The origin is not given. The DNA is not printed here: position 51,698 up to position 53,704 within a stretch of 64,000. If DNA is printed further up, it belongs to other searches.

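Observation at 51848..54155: Compositionally distinct convergent gene pair of unknown function next to the defence island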

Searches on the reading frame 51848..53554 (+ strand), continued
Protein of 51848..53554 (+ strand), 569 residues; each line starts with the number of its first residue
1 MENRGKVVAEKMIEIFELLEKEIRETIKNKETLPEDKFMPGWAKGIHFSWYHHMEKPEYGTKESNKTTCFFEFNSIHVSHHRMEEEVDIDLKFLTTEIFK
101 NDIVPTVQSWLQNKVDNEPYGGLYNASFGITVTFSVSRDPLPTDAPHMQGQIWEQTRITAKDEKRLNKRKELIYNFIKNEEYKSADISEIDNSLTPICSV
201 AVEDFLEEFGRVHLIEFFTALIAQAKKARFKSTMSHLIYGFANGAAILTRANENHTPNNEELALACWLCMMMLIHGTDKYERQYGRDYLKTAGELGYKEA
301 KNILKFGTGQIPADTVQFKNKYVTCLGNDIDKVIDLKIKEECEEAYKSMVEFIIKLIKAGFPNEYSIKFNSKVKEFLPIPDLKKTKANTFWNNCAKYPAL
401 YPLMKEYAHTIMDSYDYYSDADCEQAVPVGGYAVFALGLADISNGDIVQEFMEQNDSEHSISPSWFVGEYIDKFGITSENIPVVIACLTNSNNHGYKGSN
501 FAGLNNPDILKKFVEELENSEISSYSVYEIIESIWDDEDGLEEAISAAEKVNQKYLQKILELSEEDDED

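Call 76: search_protein_families(library=pfam, proteins=[L029:3207-5078:-, L029:5153-5821:-, L029:5924-7231:+, L029:7224-8807:+, L029:8900-9436:-, L029:9467-9889:-, L029:9924-10667:-, L029:10837-11676:+, L030:3535-4917:+, L030:5230-7245:+], max_evalue=0.01)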
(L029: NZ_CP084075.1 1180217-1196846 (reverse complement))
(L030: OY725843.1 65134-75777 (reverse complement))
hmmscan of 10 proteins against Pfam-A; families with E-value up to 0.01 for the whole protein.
L029:3207-5078:- (623 aa): 2 families
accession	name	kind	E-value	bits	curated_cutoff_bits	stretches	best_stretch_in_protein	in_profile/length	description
PF20903.3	SPL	-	9.9e-17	61.3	27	1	384-562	85-266/338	Spore photoproduct lyase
PF04055.27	Radical_SAM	-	1.4e-05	25.8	29.5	1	385-525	6-145/166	Radical SAM superfamily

L029:5153-5821:- (222 aa): 1 family
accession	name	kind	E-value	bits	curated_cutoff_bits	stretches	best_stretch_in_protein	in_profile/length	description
PF04237.18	YjbR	-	3.8e-14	53.5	30.1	1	118-220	3-88/88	YjbR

L029:5924-7231:+ (435 aa): 0 families

L029:7224-8807:+ (527 aa): 1 family
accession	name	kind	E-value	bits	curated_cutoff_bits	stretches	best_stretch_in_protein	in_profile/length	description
PF19635.4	DUF6138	-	2.1e-111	373.8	25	1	5-523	4-528/551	Family of unknown function (DUF6138)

L029:8900-9436:- (178 aa): 2 families
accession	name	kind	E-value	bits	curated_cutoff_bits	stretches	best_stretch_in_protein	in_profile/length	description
PF14317.12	YcxB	-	2.2e-07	30.9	23.3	1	101-158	4-61/61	YcxB-like protein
PF04932.20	Wzy_C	-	0.00092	19.5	31.7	1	24-83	11-70/149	O-Antigen ligase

L029:9467-9889:- (140 aa): 2 families
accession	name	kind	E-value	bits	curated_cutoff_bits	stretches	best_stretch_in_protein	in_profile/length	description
PF02082.26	Rrf2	-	1.3e-34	119.6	30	1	3-134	1-132/132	Iron-dependent Transcriptional regulator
PF13412.12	HTH_24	-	0.00015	21.7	21.9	1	26-56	18-48/48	Winged helix-turn-helix DNA-binding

L029:9924-10667:- (247 aa): 4 families
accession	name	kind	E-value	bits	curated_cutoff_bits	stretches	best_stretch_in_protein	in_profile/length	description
PF12710.13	HAD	-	3.5e-18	67.1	27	1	8-196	1-188/189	haloacid dehalogenase-like hydrolase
PF08282.18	Hydrolase_3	-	3e-12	47.2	20.9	1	149-212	172-235/255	haloacid dehalogenase-like hydrolase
PF00702.32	Hydrolase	-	8.8e-10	39.7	26.4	1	7-198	3-189/191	haloacid dehalogenase-like hydrolase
PF13344.12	Hydrolase_6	-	0.0045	17.4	27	0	9-31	2-24/101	Haloacid dehalogenase-like hydrolase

L029:10837-11676:+ (279 aa): 2 families
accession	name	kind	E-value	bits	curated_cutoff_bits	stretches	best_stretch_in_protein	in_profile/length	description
PF22669.2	Exo_endo_phos2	-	1.5e-09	38.2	27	1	52-190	24-179/288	Endonuclease/Exonuclease/phosphatase family 2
PF03372.29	Exo_endo_phos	-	1.5e-05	25.3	24.5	1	30-265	1-225/225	Endonuclease/Exonuclease/phosphatase family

L030:3535-4917:+ (460 aa): 1 family
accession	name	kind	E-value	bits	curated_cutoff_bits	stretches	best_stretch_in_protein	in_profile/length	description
PF19635.4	DUF6138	-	3.4e-60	204.8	25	1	99-407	217-512/551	Family of unknown function (DUF6138)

L030:5230-7245:+ (671 aa): 3 families
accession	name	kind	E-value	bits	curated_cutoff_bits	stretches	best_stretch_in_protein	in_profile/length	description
PF05076.18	SUFU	-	3.1e-37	128.5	25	1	193-367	2-171/172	Suppressor of fused protein (SUFU)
PF09951.15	Imm33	-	8.8e-19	67.6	25.4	1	569-661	1-86/87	Immunity protein Imm33 domain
PF25191.1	DUF7832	-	3.4e-17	63.1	27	1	384-483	2-97/115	Domain of unknown function (DUF7832)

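Call 78: find_homologous_proteins(query=A4, max_evalue=0.00001)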
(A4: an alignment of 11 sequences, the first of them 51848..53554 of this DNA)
Query A4 (11 sequences) (569 aa, profile of the alignment): 41 proteins with E <= 0.00001 among 8000 candidates.
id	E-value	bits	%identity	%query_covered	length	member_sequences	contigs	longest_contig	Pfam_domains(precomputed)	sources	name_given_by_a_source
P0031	2.0e-225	768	49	100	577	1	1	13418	PF19635.5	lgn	-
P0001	9.7e-225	766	97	100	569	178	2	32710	PF19635.5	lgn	-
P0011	3.2e-218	744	85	100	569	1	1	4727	PF19635.5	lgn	-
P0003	4.3e-218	744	85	100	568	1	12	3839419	PF19635.5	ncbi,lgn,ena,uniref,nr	ncbi:DUF6138 family protein [Fusobacterium ulcerans]|uniref:DUF6138 family protein n=1 Tax=Fusobacte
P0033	7.1e-218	743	46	100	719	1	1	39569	PF19635.5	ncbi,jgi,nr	ncbi:MAG: DUF6138 family protein [Oscillospiraceae bacterium]|jgi:hypothetical protein|nr:DUF6138 fa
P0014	8.0e-218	743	85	100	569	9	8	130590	PF19635.5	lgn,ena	-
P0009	1.1e-217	743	85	100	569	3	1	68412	PF19635.5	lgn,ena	-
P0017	1.2e-217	743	85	100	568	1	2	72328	PF19635.5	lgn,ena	-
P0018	1.4e-217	742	85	100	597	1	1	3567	PF19635.5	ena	-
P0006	1.7e-217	742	85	100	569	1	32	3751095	PF19635.5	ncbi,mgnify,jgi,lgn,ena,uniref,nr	ncbi:DUF6138 family protein [Fusobacterium ulcerans]|mgnify:FL=1|uniref:DUF6138 family protein n=1 T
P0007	1.8e-217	742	85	100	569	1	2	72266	PF19635.5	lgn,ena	-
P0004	1.9e-217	742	85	100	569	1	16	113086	PF19635.5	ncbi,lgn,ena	-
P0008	2.2e-217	742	85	100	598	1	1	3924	PF19635.5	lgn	-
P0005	2.3e-217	742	85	100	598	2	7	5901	PF19635.5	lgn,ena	-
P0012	5.1e-217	740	85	100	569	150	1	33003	PF19635.5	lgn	-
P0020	1.7e-216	739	85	100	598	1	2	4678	PF19635.5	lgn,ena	-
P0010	1.7e-216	739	85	100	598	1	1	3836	PF19635.5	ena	-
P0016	3.1e-216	738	85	100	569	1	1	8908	PF19635.5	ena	-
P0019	3.1e-216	738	85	100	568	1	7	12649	PF19635.5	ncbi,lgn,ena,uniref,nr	ncbi:DUF6138 family protein [uncultured Fusobacterium sp.]|uniref:DUF6138 family protein n=1 Tax=unc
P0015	3.9e-216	738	85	100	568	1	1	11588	PF19635.5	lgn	-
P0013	3.9e-216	738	85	100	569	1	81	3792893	PF19635.5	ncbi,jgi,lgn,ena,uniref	ncbi:DUF6138 family protein [Fusobacterium varium]|jgi:hypothetical protein|uniref:DUF6138 family pr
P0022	5.3e-216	737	84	100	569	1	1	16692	PF19635.5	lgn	-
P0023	2.7e-214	732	85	98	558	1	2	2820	PF19635.5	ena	-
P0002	2.7e-214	731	86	99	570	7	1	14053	PF19635.5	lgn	-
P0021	4.2e-214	731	85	100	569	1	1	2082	PF19635.5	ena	-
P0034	8.7e-214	730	45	97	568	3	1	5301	PF19635.5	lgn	-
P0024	4.8e-213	727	83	100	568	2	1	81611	PF19635.5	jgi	-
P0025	3.0e-211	721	83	100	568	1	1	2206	PF19635.5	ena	-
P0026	4.4e-206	704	85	92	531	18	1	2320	PF19635.5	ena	-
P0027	8.2e-202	690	74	100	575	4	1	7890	PF19635.5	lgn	-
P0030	1.8e-201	689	53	98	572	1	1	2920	PF19635.5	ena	-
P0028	5.3e-200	684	62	100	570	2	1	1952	PF19635.5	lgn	-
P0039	1.2e-197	677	36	99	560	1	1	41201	PF19635.5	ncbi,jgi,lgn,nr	ncbi:MAG: DUF6138 family protein [Azoarcus sp.]|jgi:hypothetical protein|nr:DUF6138 family protein [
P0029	4.3e-194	665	60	100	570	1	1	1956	PF19635.5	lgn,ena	-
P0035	1.2e-157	544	42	98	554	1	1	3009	PF19635.5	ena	-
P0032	1.4e-146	508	54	83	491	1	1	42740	PF19635.5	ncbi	-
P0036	6.2e-136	473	44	83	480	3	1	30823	PF19635.5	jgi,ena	-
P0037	3.3e-128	447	43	83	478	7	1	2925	PF19635.5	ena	-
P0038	6.3e-128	446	53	61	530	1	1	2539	PF19635.5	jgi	jgi:hypothetical protein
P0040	3.1e-118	414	41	70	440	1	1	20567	PF19635.5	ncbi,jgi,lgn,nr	ncbi:MAG: DUF6138 family protein [Zoogloeaceae bacterium]|jgi:hypothetical protein|nr:DUF6138 family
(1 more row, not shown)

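Call 79: find_related_loci(query=A4, collection=metagenome_contigs, flank=5000)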
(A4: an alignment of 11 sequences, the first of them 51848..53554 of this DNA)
Query A4 (569 aa) in metagenome_contigs; peptide patterns used: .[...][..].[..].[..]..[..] (x = any residue, [..] = any of these).
600 stretches matched a pattern (row limit reached: there are more); 557 encode a relative of the query (tblastn E <= 1e-3); the best 80 are kept; 78 distinct loci.
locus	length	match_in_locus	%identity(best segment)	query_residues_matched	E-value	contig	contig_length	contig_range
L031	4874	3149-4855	98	1-569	0e+0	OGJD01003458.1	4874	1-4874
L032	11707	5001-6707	98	1-569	0e+0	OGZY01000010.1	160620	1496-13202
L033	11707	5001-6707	98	1-569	0e+0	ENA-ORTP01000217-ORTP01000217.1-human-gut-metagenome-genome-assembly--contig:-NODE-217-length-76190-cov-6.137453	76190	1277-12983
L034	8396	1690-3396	85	1-569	0e+0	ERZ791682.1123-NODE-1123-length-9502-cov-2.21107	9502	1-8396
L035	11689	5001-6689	85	1-563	0e+0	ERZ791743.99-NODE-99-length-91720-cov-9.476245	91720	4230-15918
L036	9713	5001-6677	84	1-559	0e+0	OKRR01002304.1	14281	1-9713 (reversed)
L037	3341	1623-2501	32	256-549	9e-45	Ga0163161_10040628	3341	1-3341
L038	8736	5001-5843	29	257-543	7e-44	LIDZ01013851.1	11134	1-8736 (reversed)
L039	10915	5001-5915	30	255-561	1e-43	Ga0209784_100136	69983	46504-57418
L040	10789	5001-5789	31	232-493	1e-43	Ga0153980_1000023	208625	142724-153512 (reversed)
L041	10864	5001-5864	32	271-561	3e-43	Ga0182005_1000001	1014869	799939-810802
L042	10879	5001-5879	31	256-549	2e-42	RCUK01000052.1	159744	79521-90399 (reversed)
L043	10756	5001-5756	31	269-521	2e-42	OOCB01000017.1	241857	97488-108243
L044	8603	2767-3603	31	280-561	1e-42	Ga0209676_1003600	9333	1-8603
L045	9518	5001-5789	34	273-541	4e-42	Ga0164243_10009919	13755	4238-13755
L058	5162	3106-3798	32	288-521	3e-38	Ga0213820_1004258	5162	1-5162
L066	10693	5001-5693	35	288-521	1e-39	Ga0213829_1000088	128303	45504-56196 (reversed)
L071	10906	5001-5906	27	248-559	1e-36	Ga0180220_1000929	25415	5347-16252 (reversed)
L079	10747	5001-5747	33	287-528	1e-36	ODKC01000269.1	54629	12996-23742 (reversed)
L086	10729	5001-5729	30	247-490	4e-35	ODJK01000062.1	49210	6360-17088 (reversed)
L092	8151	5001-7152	30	262-515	1e-34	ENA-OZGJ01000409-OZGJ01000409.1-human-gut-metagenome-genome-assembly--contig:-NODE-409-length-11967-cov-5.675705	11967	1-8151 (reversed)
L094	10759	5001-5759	34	287-529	3e-34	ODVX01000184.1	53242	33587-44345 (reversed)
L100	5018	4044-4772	29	247-490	8e-34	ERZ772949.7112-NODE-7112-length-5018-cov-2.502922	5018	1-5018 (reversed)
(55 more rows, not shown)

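Call 84: search_protein_families(library=pfam, alignment_id=A5, max_evalue=0.0001)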
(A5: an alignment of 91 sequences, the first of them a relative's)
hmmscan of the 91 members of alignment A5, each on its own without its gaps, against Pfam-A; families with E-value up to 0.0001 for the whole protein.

A. member 1, L023:4092-4829:+ (246 aa): 2 families
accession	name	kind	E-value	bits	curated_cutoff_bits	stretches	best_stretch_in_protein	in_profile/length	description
PF17746.7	SfsA_N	-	6e-18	65.1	25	1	17-87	2-63/63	SfsA N-terminal OB domain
PF03749.19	SfsA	-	7e-17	62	22.8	1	91-233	2-137/138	Sugar fermentation stimulation protein RE domain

B. families by the number of members that match (of 91 scanned): 72 families (the first 25 are shown)
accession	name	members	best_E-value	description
PF12796.13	Ank_2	5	3.9e-17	Ankyrin repeats (3 copies)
PF00023.36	Ank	5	2.9e-16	Ankyrin repeat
PF13637.12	Ank_4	5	7.6e-14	Ankyrin repeats (many copies)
PF05076.18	SUFU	3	1.7e-44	Suppressor of fused protein (SUFU)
PF09346.15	SMI1_KNR4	3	1.3e-20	SMI1 / KNR4 family (SUKH-1)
PF14096.11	DUF4274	3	2.8e-17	Domain of unknown function (DUF4274)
PF13606.12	Ank_3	3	6.7e-15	Ankyrin repeat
PF14568.11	SUKH_6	2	6.2e-10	SMI1-KNR4 cell-wall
PF13857.12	Ank_5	2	9.7e-10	Ankyrin repeats (many copies)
PF19519.4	DUF6051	1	1.4e-170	Family of unknown function (DUF6051)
PF13200.12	DUF4015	1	5.5e-122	Putative glycosyl hydrolase domain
PF01026.27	TatD_DNase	1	7e-78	TatD related DNase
PF06250.17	YhcG_C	1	1e-60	YhcG PDDEXK nuclease domain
PF02588.21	YitT_membrane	1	1.3e-58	Uncharacterised 5xTM membrane BCR, YitT family COG1284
PF19635.4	DUF6138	1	3.5e-56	Family of unknown function (DUF6138)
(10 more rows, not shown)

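Call 97: search_protein_families(library=pfam, proteins=[L038:3201-4196:+, L040:6057-7103:+, L043:5958-7019:+, L058:3943-4635:+, L079:5821-6312:+, L086:5838-6287:+, L092:4539-5999:+, L094:3127-4170:+, L094:5814-6572:+, L100:3086-3640:+], max_evalue=0.001)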
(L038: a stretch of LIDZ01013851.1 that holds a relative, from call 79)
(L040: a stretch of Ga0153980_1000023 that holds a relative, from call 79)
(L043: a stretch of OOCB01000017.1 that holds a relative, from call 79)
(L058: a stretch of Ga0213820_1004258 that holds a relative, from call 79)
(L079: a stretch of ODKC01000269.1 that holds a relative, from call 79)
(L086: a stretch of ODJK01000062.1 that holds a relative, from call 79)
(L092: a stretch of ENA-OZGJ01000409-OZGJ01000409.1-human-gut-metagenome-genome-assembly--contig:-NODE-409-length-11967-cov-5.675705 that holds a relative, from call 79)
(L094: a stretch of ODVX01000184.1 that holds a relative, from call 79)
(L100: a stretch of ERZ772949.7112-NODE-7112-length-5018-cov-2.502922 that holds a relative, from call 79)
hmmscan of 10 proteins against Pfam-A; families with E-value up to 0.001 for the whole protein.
L038:3201-4196:+ (332 aa): 3 families
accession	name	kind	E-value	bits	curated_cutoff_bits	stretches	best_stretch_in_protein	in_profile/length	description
PF14136.11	DUF4303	-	1.5e-18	67.5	23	1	180-313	1-136/155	Domain of unknown function (DUF4303)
PF09346.15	SMI1_KNR4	-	2.7e-10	41.4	25.4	1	25-160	3-124/125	SMI1 / KNR4 family (SUKH-1)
PF14568.11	SUKH_6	-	6.2e-10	40.1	27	1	31-159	6-119/119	SMI1-KNR4 cell-wall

L040:6057-7103:+ (349 aa): 0 families

L043:5958-7019:+ (354 aa): 0 families

L058:3943-4635:+ (231 aa): 4 families
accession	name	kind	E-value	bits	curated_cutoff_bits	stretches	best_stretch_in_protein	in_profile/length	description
PF14096.11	DUF4274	-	2.8e-17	62.9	27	1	155-229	2-75/76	Domain of unknown function (DUF4274)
PF12796.13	Ank_2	-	5.4e-15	56.2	27.3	2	8-91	6-86/90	Ankyrin repeats (3 copies)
PF13637.12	Ank_4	-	9.3e-07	29.4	22.7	0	45-85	10-50/50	Ankyrin repeats (many copies)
PF00023.36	Ank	-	9.5e-07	29.2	21.1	0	31-63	2-33/33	Ankyrin repeat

L079:5821-6312:+ (164 aa): 2 families
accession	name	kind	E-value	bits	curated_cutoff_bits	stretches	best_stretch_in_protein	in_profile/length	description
PF05163.17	DinB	-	2.6e-08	34.4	23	1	18-155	7-150/165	DinB family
PF12867.12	DinB_2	-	0.00031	21.6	24.8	0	85-142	66-127/128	DinB superfamily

L086:5838-6287:+ (150 aa): 0 families

L092:4539-5999:+ (487 aa): 1 family
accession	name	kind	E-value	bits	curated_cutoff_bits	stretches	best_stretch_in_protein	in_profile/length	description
PF19635.4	DUF6138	-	3.5e-56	191.6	25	1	116-409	226-506/551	Family of unknown function (DUF6138)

L094:3127-4170:+ (348 aa): 2 families
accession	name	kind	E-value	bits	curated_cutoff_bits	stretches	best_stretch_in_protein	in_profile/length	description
PF06250.17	YhcG_C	-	1e-60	204.6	32.5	1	181-335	1-157/157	YhcG PDDEXK nuclease domain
PF17761.7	DUF1016_N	-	4.3e-41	140.7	32.8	1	17-160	2-137/137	DUF1016 N-terminal domain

L094:5814-6572:+ (253 aa): 1 family
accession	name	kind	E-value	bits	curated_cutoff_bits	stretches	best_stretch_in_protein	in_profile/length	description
PF01026.27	TatD_DNase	-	7e-78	261.9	27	1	2-252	1-253/253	TatD related DNase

L100:3086-3640:+ (185 aa): 0 families

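Call 108: search_solved_structures(query=L092:2878-4464:+, max_evalue=0.001)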
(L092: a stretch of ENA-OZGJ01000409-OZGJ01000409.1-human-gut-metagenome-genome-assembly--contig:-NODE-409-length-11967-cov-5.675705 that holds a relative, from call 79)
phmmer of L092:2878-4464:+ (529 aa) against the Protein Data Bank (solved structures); distinct sequences matched with E-value up to 0.001: 2.
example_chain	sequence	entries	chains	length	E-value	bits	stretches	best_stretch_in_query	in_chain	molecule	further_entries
3lmm_A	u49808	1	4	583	3e-06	29.2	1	314-420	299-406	Uncharacterized protein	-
4rgl_A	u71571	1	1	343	0.00088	21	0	476-524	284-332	Filamentation induced by cAMP protein Fic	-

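Call 109: search_solved_structures(query=L045:241-3456:+, max_evalue=0.001)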
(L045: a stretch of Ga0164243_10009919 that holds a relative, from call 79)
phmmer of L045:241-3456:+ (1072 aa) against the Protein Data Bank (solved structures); distinct sequences matched with E-value up to 0.001: 0.

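Call 110: search_solved_structures(query=L040:2332-3996:+, max_evalue=0.001)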
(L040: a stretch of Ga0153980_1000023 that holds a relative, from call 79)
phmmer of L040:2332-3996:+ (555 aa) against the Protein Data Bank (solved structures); distinct sequences matched with E-value up to 0.001: 13.
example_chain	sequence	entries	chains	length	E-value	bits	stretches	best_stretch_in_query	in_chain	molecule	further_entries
5gx8_A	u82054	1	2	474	2e-19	72.4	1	113-430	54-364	Extracellular solute-binding protein family 1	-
5gub_A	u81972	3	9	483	2.1e-19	72.4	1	113-430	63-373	Extracellular solute-binding protein family 1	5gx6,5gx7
5xs8_A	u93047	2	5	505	5.8e-19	70.9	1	113-430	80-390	Extracellular solute-binding protein family 1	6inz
1j1n_A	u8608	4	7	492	1.1e-17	66.7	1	89-442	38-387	AlgQ2 | Macromolecule-Binding Periplasmic Protein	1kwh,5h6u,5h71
4tqu_Q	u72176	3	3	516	2.3e-17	65.6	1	89-442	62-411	AlgQ2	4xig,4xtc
6jhx_A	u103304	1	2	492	1.2e-16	63.2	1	89-442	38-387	AlgQ2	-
1y3n_A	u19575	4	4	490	2.6e-14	55.6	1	89-441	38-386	AlgQ1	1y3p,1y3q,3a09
3vlu_A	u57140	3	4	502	2.8e-14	55.5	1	89-441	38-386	AlgQ1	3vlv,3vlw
5g5z_A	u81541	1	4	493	5.9e-14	54.4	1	102-363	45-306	ABC TRANSPORTER, SUBSTRATE-BINDING PROTEIN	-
5g5y_A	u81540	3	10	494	5.9e-14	54.4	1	102-363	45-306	ABC TRANSPORTER, SUBSTRATE-BINDING PROTEIN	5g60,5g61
5g62_A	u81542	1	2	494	3.8e-13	51.7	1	102-363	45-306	ABC TRANSPORTER, SUBSTRATE-BINDING PROTEIN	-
3omb_A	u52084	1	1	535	1.6e-10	43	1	73-327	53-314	Extracellular solute-binding protein, family 1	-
6fth_A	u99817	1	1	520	1.6e-09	39.8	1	79-238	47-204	Extracellular solute-binding protein, family 1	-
